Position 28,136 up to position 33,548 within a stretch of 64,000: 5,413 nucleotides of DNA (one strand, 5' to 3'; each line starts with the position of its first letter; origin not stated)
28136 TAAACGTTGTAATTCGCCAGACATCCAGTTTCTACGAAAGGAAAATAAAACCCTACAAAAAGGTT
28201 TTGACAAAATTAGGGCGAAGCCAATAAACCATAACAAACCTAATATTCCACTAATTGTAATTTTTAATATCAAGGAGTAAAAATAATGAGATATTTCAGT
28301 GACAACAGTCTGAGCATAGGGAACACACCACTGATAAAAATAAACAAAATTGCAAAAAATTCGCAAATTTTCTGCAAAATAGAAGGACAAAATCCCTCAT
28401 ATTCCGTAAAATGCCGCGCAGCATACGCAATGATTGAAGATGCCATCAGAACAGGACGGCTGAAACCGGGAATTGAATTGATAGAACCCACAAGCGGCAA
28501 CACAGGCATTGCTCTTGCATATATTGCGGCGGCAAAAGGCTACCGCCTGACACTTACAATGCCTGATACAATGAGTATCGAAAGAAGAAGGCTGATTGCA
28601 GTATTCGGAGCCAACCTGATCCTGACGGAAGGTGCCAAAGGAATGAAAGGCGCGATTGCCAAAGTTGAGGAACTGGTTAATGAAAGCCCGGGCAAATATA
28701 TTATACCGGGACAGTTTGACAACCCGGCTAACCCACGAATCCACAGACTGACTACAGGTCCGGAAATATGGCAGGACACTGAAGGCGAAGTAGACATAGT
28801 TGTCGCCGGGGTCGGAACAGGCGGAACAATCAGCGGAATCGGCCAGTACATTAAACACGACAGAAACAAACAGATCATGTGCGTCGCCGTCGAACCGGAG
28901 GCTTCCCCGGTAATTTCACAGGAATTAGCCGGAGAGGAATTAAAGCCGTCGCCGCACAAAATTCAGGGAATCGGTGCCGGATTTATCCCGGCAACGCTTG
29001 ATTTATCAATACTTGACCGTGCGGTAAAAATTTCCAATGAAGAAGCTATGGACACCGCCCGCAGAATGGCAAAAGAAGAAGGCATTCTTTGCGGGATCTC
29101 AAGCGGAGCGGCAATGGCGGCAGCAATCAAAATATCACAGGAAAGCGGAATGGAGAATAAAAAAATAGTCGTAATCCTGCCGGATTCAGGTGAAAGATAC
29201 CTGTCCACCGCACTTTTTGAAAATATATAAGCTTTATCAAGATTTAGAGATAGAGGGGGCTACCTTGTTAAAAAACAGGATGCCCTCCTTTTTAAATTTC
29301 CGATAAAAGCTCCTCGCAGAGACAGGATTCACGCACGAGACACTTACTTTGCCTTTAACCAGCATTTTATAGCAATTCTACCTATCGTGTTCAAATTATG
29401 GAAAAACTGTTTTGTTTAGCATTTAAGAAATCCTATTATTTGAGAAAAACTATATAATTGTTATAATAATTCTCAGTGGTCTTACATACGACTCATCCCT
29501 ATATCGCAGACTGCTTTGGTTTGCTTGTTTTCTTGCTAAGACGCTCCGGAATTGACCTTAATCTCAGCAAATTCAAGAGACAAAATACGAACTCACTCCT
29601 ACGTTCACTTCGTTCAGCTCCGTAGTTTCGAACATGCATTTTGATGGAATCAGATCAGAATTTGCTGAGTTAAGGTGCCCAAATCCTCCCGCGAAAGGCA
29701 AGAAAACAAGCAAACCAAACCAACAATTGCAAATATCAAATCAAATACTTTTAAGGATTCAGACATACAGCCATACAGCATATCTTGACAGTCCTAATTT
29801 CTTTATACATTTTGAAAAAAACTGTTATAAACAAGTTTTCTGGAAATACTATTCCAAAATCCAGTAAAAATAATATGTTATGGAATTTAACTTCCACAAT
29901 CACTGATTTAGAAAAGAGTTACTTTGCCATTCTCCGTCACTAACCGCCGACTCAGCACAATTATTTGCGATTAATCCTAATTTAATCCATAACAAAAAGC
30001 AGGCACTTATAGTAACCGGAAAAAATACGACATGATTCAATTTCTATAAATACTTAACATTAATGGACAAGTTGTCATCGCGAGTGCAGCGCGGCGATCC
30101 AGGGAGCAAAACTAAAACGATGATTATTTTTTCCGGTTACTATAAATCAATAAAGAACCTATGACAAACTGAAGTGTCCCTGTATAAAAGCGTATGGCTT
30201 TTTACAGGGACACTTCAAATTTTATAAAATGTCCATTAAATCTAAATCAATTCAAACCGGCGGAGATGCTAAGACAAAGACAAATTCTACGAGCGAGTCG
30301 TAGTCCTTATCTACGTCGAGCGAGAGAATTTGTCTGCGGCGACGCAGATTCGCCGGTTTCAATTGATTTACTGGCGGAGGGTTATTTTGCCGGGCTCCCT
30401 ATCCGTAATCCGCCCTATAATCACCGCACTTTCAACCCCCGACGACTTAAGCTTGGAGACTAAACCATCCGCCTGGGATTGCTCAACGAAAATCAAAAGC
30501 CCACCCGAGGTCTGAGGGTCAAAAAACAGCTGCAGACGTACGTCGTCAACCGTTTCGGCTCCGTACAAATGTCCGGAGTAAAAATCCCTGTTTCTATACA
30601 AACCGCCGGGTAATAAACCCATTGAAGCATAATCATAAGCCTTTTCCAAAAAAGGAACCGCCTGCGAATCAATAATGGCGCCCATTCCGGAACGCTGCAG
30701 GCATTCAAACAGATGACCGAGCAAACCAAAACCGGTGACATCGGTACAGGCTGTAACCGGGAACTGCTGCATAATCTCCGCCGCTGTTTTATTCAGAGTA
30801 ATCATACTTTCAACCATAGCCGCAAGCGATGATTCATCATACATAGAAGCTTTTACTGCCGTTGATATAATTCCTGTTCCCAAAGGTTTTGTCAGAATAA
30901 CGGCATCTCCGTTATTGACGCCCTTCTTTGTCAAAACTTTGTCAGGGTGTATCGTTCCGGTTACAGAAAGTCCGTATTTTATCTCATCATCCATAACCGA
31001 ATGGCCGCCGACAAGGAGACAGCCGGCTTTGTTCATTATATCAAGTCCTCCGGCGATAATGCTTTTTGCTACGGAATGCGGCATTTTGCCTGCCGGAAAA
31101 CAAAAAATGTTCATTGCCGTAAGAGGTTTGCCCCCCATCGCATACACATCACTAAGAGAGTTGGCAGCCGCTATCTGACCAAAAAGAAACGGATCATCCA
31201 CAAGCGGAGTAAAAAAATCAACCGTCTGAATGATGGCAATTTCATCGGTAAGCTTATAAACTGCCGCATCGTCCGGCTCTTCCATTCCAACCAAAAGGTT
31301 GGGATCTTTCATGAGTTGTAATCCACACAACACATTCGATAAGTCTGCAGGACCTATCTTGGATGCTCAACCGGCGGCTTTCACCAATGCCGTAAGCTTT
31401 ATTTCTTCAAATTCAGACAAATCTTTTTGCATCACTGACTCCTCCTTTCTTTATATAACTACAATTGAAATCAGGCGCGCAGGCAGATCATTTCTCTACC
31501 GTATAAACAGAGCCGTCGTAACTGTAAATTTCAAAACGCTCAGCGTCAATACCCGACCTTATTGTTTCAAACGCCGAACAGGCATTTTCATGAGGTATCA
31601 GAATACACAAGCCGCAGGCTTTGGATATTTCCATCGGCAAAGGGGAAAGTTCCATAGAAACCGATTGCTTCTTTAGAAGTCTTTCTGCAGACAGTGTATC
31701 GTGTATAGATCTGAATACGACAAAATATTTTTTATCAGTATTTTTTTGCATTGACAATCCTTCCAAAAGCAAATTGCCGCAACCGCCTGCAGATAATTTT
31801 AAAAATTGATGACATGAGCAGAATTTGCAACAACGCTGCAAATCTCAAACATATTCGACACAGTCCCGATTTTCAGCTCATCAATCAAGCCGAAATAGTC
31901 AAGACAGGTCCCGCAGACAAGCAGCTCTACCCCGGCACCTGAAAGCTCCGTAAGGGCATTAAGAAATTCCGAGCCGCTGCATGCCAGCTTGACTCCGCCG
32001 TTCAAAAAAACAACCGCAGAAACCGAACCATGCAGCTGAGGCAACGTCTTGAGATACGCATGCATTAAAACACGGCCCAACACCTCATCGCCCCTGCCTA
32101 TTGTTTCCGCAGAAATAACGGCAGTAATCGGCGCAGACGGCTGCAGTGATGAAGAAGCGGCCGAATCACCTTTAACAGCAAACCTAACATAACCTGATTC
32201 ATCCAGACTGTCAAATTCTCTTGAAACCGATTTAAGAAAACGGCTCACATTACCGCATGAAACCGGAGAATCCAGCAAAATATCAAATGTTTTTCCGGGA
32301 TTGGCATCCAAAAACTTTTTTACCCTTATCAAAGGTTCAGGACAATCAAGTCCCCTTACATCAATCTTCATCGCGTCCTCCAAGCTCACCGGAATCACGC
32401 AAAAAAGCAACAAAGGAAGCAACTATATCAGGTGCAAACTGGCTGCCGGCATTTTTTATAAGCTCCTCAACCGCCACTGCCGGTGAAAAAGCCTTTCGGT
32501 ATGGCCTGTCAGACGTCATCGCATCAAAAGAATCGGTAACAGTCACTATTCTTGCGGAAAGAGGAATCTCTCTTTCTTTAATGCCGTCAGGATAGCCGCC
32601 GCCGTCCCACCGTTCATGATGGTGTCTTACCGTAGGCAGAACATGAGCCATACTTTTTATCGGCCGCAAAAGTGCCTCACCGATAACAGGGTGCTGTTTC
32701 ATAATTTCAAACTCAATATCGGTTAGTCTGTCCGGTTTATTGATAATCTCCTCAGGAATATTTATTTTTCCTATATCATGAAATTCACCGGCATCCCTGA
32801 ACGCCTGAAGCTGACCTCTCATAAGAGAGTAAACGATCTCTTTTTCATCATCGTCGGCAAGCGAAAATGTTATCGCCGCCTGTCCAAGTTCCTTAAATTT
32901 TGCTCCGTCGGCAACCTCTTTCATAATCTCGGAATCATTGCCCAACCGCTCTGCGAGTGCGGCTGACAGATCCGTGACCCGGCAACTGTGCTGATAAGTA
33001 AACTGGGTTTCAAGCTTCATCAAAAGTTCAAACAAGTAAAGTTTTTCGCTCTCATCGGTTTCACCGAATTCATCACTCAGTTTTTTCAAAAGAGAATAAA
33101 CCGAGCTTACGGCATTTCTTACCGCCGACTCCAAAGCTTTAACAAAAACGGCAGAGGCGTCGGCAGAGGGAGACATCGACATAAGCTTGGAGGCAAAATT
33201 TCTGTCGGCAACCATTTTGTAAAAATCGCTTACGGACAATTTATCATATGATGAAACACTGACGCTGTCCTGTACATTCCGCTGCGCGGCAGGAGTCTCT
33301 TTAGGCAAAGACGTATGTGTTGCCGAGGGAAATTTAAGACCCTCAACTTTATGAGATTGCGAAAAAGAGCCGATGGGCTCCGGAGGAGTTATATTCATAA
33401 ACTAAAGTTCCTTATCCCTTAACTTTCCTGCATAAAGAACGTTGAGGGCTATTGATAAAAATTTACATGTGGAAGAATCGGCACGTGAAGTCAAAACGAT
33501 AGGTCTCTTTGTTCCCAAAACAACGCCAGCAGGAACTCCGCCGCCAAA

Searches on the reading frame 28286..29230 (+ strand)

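Call 76: search_protein_families(library=pfam, proteins=[window:28286-29230:+], max_evalue=0.001)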
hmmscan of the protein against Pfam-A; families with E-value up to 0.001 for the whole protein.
window:28286-29230:+ (314 aa): 1 family
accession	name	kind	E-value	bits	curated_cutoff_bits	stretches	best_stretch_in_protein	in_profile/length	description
PF00291.31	PALP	-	2.2e-76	257.4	35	1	9-300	3-295/295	Pyridoxal-phosphate dependent enzyme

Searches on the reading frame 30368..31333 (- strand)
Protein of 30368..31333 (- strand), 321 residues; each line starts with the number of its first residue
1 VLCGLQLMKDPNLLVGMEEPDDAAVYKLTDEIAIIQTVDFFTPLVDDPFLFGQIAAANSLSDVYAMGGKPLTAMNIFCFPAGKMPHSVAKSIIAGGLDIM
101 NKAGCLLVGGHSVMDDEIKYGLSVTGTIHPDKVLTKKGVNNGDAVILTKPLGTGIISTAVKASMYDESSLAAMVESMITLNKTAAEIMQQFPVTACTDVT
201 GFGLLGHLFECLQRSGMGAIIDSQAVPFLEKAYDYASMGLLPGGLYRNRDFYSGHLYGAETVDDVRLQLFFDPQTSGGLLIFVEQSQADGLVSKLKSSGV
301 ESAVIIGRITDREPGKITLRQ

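Call 76: search_protein_families(library=pfam, proteins=[window:30368-31333:-], max_evalue=0.001)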
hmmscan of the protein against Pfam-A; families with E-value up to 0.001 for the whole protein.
window:30368-31333:- (321 aa): 2 families
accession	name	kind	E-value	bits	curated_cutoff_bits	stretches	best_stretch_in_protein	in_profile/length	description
PF00586.29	AIRS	-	9.2e-26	90.9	24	1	21-127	2-111/112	AIR synthase related protein, N-terminal domain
PF02769.27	AIRS_C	-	6.9e-22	78.7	23.1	1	141-318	2-154/156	AIR synthase related protein, C-terminal domain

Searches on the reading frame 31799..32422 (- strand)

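Call 76: search_protein_families(library=pfam, proteins=[window:31799-32422:-], max_evalue=0.001)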
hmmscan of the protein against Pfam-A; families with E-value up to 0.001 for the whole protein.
window:31799-32422:- (207 aa): 2 families
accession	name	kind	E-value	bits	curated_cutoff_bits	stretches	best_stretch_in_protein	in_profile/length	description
PF01206.22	TusA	-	9e-13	48.3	28.6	1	19-84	2-69/70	Sulfurtransferase TusA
PF02635.20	DsrE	-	1.3e-07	32.2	22.7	1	137-207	36-116/116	DsrE/DsrF-like family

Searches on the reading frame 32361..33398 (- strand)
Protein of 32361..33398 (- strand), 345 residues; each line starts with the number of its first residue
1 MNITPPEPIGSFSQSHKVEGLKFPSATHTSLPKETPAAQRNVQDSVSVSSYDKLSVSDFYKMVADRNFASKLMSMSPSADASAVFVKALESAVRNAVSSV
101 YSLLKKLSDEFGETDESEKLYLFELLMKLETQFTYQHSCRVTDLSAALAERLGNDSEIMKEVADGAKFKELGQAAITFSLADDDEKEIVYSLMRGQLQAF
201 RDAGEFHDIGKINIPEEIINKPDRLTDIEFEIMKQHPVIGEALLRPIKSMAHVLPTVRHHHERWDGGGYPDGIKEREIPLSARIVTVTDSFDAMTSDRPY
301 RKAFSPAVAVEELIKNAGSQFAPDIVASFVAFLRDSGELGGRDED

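Call 76: search_protein_families(library=pfam, proteins=[window:32361-33398:-], max_evalue=0.001)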
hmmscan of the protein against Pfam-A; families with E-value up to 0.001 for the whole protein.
window:32361-33398:- (345 aa): 2 families
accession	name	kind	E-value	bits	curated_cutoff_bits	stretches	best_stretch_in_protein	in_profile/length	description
PF13487.12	HD_5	-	2.6e-35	122.1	27.2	1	200-324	42-169/170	HD domain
PF01966.28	HD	-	8.5e-19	68.4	22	1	203-294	30-116/116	HD domain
